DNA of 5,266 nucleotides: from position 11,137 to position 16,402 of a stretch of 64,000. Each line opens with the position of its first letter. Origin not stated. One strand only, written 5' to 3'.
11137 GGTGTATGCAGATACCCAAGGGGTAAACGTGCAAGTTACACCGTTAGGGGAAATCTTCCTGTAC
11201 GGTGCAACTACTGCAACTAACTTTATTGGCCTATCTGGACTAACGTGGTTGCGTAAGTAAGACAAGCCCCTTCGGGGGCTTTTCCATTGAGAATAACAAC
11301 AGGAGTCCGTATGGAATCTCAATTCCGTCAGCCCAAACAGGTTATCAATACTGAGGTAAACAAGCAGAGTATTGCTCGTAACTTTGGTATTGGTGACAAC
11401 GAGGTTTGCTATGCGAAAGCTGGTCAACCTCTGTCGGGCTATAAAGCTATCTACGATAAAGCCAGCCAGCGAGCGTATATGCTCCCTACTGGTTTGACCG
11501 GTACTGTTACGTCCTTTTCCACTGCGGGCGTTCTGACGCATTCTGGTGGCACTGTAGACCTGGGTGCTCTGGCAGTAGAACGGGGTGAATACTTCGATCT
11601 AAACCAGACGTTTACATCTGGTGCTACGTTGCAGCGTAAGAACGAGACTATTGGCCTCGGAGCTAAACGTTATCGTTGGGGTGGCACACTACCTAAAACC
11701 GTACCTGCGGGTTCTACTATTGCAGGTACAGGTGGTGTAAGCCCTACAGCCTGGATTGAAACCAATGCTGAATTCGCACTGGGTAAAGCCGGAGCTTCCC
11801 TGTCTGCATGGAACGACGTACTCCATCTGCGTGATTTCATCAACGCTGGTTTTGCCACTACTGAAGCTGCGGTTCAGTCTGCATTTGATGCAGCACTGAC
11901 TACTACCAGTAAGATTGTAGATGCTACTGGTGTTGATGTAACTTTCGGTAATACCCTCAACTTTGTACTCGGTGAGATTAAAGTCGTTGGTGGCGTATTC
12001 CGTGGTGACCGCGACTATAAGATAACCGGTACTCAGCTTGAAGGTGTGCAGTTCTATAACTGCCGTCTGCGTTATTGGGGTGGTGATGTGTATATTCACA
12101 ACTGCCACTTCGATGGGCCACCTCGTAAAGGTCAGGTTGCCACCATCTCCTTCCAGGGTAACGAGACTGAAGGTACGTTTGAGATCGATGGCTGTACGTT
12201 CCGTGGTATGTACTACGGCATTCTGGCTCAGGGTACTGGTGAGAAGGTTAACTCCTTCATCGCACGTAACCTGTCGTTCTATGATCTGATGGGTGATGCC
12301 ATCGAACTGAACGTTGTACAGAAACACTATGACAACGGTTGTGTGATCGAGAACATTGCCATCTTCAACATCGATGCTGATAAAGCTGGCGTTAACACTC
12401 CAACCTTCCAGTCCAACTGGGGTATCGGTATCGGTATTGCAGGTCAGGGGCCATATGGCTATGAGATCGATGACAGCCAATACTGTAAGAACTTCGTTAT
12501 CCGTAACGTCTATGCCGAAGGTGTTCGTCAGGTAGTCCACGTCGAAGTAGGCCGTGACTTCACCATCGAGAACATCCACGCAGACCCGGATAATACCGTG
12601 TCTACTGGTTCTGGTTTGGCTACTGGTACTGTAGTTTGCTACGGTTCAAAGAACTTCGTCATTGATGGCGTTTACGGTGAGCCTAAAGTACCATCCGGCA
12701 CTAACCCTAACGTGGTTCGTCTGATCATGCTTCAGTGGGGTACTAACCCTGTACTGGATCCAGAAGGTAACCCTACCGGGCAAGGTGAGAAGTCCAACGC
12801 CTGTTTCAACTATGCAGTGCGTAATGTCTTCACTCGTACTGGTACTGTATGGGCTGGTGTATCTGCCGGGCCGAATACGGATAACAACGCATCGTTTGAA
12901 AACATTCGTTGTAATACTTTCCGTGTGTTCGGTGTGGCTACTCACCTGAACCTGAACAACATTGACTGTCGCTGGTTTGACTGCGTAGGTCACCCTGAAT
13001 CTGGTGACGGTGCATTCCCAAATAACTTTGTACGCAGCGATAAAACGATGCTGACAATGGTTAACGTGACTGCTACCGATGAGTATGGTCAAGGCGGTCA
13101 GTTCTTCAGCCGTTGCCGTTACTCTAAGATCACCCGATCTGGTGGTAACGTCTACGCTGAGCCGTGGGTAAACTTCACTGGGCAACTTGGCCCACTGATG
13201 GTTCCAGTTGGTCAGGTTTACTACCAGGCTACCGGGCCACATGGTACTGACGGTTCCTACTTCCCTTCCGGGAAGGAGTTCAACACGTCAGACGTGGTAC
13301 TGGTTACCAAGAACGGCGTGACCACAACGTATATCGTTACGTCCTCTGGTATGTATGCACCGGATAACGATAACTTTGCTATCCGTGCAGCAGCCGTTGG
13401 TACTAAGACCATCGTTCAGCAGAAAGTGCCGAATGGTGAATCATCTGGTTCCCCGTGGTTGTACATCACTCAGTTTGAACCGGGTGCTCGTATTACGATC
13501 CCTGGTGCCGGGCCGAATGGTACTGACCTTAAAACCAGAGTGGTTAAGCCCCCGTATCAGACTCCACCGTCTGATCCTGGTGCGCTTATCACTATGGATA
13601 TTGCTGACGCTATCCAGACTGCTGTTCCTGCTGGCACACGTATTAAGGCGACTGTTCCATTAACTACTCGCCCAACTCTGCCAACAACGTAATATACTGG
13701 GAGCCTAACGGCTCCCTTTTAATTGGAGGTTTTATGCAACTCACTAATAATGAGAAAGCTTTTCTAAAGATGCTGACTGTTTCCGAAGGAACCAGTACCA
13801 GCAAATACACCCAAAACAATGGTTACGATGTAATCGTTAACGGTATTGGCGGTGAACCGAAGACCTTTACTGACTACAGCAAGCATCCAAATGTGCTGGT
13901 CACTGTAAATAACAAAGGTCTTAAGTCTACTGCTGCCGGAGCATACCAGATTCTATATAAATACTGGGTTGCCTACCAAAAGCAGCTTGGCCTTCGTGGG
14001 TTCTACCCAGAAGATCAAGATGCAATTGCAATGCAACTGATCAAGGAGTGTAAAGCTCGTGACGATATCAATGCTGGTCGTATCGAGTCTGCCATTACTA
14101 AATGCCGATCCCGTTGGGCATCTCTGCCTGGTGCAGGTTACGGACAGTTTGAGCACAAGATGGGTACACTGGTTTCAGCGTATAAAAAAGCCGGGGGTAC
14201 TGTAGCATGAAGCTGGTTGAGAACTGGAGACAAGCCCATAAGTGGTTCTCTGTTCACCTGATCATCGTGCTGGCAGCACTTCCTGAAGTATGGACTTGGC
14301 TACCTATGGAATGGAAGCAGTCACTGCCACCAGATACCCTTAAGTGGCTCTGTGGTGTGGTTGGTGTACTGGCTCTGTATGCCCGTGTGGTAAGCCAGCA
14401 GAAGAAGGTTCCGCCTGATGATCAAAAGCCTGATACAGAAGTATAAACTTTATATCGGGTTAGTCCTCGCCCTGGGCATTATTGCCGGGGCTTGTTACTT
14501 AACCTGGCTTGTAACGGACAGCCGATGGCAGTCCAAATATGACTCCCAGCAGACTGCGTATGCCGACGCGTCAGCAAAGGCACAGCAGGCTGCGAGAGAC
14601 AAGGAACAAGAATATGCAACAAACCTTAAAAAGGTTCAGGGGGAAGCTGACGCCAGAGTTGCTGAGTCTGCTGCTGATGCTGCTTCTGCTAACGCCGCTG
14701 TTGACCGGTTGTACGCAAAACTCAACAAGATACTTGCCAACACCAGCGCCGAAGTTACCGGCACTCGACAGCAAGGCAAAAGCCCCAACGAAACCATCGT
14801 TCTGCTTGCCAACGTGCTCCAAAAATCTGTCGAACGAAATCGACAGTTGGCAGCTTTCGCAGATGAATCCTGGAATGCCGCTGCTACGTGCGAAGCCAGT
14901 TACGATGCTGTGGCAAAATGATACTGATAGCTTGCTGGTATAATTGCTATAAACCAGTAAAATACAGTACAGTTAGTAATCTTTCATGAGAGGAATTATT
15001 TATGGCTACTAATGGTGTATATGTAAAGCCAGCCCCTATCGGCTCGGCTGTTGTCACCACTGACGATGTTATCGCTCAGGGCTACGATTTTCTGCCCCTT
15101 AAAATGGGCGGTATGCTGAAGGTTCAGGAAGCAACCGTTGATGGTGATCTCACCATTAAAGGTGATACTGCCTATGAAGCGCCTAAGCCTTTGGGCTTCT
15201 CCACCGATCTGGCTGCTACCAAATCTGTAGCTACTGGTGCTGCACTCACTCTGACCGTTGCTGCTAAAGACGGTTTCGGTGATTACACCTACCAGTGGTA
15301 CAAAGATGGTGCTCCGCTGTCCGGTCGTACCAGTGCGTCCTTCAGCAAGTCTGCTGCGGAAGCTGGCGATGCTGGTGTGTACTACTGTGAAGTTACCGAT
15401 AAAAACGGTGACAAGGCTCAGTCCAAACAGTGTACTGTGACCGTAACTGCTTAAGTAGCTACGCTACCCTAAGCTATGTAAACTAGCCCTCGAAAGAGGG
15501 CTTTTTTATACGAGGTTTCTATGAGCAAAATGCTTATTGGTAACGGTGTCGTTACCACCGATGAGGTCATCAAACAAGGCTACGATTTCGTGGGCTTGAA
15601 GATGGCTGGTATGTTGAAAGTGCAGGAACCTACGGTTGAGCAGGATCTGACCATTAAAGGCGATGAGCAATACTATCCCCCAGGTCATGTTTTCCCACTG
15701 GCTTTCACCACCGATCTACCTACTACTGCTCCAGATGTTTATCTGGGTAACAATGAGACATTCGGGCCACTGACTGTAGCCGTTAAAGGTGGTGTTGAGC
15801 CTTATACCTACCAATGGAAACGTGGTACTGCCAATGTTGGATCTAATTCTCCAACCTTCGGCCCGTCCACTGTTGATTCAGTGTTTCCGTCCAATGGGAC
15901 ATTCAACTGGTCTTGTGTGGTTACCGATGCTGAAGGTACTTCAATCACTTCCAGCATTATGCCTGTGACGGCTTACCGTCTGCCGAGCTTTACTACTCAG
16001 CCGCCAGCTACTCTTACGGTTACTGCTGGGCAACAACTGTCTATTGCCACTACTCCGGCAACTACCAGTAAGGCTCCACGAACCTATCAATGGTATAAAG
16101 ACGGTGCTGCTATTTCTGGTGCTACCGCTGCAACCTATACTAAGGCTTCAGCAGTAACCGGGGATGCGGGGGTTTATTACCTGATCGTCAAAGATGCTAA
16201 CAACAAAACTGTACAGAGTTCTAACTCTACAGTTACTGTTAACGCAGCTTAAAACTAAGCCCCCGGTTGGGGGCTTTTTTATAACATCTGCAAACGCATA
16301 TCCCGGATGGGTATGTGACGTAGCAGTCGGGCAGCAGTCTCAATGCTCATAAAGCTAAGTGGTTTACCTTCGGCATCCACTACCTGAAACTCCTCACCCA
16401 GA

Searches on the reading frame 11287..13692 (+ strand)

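Call 48: search_protein_families(library=phrogs, proteins=[window:11287-13692:+], max_evalue=0.001)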
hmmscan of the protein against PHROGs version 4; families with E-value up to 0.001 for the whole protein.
window:11287-13692:+ (801 aa): 27 families (the best 25 are shown)
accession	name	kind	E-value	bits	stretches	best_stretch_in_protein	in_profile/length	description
phrog_6117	-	moron, auxiliary metabolic gene and host takeover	9.1e-207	689.9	1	21-795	21-708/711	colanic acid degradation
phrog_7992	-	tail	4e-71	241.6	1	9-163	328-484/1163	tail spike protein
phrog_11182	-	tail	3.7e-54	185.2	1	9-165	1-155/548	tail spike protein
phrog_38183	-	tail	9.2e-49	167.3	1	9-158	1-150/643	tail protein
phrog_27199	-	tail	7.6e-44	151.2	1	9-161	1-153/770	tail protein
phrog_18484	-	tail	1.6e-42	146.6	1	16-159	9-154/770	tail protein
phrog_32933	-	tail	4e-42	145.3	1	9-177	1-172/666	tail spike protein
phrog_35653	-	tail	9.4e-38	130.7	1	9-199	1-187/744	tail fiber protein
phrog_23412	-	tail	3.5e-36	125.3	1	27-160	346-480/1167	tail protein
phrog_34776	-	other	1.4e-34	120.1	1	27-159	346-479/1013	haemolysin-type calcium binding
phrog_36390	-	tail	6.8e-34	118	1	27-177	346-501/1048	tail spike protein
phrog_14879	-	tail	6.6e-19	68.9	1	21-157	10-145/642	tail fiber protein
phrog_21878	-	tail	9e-17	61.3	1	16-163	9-113/810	tail fiber protein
phrog_4217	-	tail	5.1e-14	52.7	1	17-155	3-121/694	tail protein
phrog_1819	-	tail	9.7e-11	41.8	1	25-164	5-132/678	tail spike protein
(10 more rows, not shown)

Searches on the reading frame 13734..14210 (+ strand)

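Call 48: search_protein_families(library=phrogs, proteins=[window:13734-14210:+], max_evalue=0.001)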
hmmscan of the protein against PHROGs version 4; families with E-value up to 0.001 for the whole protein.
window:13734-14210:+ (158 aa): 4 families
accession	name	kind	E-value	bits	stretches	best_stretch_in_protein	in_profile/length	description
phrog_17029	-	unknown function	2.2e-56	192.1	1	5-157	8-164/241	-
phrog_90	-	lysis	4.9e-55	187.8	1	3-157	652-808/1168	endolysin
phrog_17230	-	tail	2.8e-15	57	1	5-142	370-502/580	tail fiber protein/ lysozyme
phrog_28672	-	other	3.2e-10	40.2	1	43-150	40-149/397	metallo-endopeptidase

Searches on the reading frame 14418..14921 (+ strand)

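Call 48: search_protein_families(library=phrogs, proteins=[window:14418-14921:+], max_evalue=0.001)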
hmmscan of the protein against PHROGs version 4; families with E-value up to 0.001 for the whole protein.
window:14418-14921:+ (167 aa): 5 families
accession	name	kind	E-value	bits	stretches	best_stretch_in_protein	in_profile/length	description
phrog_312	-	lysis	5.8e-38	131.6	1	5-166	4-169/173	Rz-like spanin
phrog_2466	-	lysis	0.00015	22.6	1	14-102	7-95/172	Rz-like spanin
phrog_14926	-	unknown function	0.00025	22.5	1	120-165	33-78/89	-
phrog_36833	-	unknown function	0.00068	21.1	0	124-165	33-74/80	-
phrog_1327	-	lysis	0.00076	20.4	1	5-83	4-84/158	Rz-like spanin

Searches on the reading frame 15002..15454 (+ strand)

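Call 48: search_protein_families(library=phrogs, proteins=[window:15002-15454:+], max_evalue=0.001)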
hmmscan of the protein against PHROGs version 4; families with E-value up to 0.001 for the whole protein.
window:15002-15454:+ (150 aa): 11 families
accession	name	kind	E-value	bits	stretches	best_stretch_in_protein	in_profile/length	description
phrog_158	-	tail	7.7e-27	95.7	1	41-150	143-253/376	major tail protein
phrog_4069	-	head and packaging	3.4e-24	86.2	1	35-148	1-116/116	Hoc-like head decoration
phrog_2973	-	head and packaging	7.2e-24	85.8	1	62-149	194-283/310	Hoc-like head decoration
phrog_3995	-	tail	1.8e-15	58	1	58-149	202-289/294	tail protein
phrog_853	-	tail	2.5e-13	50.8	1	62-150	162-254/254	major tail protein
phrog_3945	-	head and packaging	1.2e-07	32.8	1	79-147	84-149/152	Hoc-like head decoration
phrog_8700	-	unknown function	6.4e-07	29.1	1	29-149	9-121/453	-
phrog_9239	-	tail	3.2e-06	26.8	1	72-142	310-380/741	tail tubular protein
phrog_3575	-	tail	1.2e-05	25.4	1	49-148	364-460/461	major tail protein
phrog_290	-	tail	0.00015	22.2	1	57-149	326-410/411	minor tail protein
phrog_1149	-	head and packaging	0.00015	20.6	1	74-142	756-823/1150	Hoc-like head decoration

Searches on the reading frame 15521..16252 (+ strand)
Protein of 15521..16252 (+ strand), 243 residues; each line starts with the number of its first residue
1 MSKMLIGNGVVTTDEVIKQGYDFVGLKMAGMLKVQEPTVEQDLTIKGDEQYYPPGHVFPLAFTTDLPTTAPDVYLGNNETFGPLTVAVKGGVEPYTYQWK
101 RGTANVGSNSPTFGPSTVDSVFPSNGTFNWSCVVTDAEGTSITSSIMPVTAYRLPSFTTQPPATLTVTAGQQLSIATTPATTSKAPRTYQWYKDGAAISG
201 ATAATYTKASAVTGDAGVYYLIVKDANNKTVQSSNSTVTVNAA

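Call 48: search_protein_families(library=phrogs, proteins=[window:15521-16252:+], max_evalue=0.001)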
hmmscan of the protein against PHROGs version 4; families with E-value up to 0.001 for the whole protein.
window:15521-16252:+ (243 aa): 11 families
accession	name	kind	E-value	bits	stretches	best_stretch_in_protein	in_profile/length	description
phrog_2973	-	head and packaging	1.7e-34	120.6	1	55-242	103-284/310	Hoc-like head decoration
phrog_4069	-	head and packaging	3.5e-31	108.7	2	156-240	33-116/116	Hoc-like head decoration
phrog_3995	-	tail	1.7e-24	87.6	1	84-242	144-290/294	tail protein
phrog_158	-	tail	3.5e-20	73.8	2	153-243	163-254/376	major tail protein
phrog_853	-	tail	5.8e-17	62.7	2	155-242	164-254/254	major tail protein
phrog_9239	-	tail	2.6e-12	47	1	86-236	238-382/741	tail tubular protein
phrog_3945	-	head and packaging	3.7e-10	40.9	1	158-239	74-149/152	Hoc-like head decoration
phrog_1149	-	head and packaging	5.6e-06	25.3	1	164-232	755-821/1150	Hoc-like head decoration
phrog_3575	-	tail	0.0006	19.8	1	156-240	381-460/461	major tail protein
phrog_1407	-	tail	0.00074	20.1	0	148-235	164-246/258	major tail protein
phrog_26223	-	unknown function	0.00075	19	1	151-242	438-531/775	-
